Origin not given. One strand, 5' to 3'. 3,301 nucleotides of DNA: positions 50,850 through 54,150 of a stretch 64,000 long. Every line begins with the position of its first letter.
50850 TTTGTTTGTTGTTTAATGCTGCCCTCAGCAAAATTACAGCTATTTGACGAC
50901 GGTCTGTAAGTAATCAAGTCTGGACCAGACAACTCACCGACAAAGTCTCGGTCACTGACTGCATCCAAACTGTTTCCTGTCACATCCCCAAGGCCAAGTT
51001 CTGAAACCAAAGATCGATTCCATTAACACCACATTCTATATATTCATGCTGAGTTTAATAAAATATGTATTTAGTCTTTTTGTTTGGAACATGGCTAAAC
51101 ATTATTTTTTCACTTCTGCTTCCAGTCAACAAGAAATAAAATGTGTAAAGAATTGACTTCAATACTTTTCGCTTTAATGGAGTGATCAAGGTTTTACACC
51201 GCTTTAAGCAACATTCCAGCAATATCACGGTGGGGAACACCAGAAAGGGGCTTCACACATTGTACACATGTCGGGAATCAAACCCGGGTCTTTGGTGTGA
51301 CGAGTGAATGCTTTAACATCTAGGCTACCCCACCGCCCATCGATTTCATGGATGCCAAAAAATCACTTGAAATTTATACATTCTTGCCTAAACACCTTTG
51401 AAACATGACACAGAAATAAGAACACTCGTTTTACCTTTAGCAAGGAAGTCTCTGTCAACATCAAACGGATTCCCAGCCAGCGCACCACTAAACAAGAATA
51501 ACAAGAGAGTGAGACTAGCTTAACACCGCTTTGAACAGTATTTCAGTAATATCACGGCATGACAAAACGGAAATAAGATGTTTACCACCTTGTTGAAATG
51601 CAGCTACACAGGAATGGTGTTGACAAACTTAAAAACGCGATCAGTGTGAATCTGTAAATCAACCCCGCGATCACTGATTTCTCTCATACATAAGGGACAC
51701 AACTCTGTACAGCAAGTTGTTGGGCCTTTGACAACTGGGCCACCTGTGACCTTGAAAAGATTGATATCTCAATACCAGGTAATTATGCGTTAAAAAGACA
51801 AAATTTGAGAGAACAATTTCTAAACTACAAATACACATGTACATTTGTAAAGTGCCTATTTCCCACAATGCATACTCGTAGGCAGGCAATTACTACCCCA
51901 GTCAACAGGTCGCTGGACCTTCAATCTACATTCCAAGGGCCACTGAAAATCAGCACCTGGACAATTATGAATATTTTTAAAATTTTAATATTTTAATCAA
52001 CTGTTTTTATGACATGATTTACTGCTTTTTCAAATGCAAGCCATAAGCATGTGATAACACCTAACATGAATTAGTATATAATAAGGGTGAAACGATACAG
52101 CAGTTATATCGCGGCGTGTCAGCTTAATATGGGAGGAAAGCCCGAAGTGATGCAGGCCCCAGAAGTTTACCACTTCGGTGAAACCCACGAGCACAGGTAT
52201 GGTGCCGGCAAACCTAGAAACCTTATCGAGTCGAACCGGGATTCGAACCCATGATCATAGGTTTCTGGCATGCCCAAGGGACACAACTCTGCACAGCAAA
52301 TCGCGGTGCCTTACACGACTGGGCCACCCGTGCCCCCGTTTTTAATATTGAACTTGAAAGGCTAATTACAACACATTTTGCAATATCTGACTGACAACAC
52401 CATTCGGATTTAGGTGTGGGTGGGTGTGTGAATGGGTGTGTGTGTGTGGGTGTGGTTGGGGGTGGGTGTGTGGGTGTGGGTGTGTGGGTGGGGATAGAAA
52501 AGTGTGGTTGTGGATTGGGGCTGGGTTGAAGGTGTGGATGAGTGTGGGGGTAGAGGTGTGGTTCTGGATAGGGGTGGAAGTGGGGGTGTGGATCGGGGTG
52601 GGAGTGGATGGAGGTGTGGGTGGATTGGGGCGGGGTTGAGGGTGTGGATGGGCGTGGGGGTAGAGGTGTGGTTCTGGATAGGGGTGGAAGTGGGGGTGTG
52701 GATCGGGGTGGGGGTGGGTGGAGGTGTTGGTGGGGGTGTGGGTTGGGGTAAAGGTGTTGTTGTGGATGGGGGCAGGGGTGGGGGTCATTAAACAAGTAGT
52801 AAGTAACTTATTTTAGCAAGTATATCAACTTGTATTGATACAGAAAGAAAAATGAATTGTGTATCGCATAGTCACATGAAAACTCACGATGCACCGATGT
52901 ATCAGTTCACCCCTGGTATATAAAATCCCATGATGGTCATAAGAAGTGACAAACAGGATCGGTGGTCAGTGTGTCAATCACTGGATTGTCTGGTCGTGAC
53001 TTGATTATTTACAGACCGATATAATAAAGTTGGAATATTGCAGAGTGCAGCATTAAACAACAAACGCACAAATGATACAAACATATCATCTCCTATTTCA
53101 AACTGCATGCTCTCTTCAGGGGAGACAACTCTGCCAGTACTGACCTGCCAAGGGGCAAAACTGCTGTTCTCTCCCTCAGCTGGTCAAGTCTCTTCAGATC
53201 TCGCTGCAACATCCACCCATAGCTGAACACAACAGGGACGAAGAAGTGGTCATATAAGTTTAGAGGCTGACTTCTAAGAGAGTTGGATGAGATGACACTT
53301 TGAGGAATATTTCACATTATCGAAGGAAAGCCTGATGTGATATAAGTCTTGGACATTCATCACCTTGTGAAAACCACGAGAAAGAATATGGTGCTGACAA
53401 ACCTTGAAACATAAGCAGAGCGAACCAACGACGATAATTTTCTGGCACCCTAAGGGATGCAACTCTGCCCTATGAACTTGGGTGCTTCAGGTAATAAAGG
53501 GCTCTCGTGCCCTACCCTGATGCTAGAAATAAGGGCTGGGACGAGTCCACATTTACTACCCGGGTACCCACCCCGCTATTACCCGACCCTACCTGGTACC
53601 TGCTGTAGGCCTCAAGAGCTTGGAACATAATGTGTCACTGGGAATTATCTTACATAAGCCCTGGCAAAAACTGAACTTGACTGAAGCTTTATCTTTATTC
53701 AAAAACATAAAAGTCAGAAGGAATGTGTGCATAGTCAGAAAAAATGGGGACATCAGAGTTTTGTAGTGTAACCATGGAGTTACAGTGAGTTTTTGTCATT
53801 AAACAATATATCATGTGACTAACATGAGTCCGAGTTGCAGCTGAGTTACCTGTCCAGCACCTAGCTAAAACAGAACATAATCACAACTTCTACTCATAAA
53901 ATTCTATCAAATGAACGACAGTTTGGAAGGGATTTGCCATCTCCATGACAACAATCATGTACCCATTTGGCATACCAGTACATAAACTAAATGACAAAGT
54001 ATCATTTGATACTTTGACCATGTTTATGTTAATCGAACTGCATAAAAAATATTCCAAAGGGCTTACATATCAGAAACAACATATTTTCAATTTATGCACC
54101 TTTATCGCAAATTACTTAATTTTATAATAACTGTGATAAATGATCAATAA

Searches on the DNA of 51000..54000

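Call 6: search_rna_families(source=window, start=51000, end=54000, threshold=evalue, max_evalue=10, show_alignments=3)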
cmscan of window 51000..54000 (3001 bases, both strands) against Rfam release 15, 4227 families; matches with E-value up to 10: 3.
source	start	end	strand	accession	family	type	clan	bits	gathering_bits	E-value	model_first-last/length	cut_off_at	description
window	51080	51218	+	RF01882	TUG1_1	Gene; lncRNA;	-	26.3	80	1.7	1-145/145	no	Taurine upregulated gene 1 conserved region 1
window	52850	52882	+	RF04350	Plastid-ndhJ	Cis-reg;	-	18.2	43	5.1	1-57/57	no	Plastid-ndhJ 3UTR RNA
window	53142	53185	+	RF03758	mir-2756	Gene; miRNA;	-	17.6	61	3.4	17-60/78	no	mir-2756 microRNA precursor family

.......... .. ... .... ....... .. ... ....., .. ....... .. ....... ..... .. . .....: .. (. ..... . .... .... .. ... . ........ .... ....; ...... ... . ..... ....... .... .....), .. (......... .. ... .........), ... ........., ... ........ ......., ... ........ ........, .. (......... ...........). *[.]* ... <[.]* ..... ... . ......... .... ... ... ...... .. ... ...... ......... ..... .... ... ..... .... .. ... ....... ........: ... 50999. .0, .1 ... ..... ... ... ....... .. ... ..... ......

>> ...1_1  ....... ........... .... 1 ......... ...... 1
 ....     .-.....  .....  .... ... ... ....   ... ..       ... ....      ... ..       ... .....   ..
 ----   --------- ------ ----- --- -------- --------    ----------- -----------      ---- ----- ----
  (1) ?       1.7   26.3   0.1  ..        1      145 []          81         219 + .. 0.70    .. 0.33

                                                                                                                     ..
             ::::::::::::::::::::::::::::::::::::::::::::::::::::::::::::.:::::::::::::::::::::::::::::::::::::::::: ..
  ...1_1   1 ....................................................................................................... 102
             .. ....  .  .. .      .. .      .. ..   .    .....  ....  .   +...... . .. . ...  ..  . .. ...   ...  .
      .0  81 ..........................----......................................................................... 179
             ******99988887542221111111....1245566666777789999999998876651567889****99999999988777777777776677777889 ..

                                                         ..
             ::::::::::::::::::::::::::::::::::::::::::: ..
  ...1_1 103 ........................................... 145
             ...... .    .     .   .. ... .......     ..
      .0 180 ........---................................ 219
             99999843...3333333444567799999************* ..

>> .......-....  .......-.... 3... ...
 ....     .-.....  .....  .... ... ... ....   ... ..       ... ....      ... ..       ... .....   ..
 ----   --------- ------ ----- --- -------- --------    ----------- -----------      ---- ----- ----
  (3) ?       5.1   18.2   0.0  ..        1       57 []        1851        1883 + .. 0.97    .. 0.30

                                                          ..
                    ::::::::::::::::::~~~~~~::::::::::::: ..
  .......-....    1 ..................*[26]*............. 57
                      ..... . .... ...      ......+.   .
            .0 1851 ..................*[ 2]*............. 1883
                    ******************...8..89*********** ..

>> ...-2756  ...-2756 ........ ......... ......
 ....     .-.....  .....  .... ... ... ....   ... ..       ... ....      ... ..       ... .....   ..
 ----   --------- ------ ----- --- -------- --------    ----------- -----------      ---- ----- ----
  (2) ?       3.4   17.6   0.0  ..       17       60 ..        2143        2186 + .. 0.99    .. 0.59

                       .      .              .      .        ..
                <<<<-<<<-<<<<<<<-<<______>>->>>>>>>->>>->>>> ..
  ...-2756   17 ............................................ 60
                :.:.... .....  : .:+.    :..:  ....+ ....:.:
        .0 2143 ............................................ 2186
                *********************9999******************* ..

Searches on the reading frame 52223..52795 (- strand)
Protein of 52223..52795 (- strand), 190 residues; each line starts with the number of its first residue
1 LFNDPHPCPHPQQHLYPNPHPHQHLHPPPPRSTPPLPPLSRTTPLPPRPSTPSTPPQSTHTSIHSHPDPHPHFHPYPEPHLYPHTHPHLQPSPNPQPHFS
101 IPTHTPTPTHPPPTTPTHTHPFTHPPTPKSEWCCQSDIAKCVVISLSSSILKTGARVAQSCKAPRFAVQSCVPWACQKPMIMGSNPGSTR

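Call 17: find_homologous_proteins(query=window:52223-52795:-, max_evalue=0.001)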
Query window:52223-52795:-: 686 candidates shared short words with the query, none scored E <= 0.001.
